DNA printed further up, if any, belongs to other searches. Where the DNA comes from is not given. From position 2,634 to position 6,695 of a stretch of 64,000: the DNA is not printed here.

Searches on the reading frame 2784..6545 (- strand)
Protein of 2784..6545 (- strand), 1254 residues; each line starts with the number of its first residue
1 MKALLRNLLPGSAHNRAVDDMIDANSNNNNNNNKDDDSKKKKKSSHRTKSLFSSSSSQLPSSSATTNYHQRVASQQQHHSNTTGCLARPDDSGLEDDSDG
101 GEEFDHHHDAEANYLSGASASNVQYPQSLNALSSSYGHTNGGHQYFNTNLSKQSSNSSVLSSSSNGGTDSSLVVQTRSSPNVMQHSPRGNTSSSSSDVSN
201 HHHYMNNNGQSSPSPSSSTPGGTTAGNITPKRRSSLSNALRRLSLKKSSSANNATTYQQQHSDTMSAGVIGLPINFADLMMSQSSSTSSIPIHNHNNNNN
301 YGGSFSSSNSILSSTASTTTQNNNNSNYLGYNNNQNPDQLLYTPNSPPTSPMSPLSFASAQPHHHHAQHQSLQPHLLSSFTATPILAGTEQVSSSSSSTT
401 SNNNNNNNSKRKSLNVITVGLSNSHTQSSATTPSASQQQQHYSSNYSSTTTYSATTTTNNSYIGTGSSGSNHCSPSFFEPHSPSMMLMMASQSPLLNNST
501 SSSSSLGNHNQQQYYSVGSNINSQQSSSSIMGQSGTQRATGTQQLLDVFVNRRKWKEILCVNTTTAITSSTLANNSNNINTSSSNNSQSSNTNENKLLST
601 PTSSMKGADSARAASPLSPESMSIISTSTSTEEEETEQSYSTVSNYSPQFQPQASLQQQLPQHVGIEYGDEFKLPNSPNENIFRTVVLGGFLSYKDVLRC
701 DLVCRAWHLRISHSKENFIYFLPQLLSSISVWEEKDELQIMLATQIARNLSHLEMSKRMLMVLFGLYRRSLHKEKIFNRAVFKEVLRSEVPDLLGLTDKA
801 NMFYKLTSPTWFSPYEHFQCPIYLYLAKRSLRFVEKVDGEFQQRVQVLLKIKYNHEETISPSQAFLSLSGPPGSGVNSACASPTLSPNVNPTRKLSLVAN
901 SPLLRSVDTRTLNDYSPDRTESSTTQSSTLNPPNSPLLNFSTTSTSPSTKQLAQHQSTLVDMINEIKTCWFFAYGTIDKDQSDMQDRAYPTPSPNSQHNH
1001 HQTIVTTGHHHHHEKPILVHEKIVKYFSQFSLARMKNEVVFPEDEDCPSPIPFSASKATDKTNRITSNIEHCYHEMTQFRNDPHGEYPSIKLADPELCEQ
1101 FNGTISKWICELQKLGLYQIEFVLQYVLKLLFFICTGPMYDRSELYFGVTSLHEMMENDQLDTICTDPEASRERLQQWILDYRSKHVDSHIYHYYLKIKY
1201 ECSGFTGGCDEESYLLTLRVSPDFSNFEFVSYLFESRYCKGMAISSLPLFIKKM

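Call 12: search_protein_families(library=pfam, proteins=[window:2784-6545:-], max_evalue=0.001)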
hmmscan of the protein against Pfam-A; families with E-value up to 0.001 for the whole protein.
window:2784-6545:- (1254 aa): 1 family
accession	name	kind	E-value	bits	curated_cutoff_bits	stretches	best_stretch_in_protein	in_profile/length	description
PF12937.12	F-box-like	-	0.00098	19.3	24.3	0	682-712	12-36/47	F-box-like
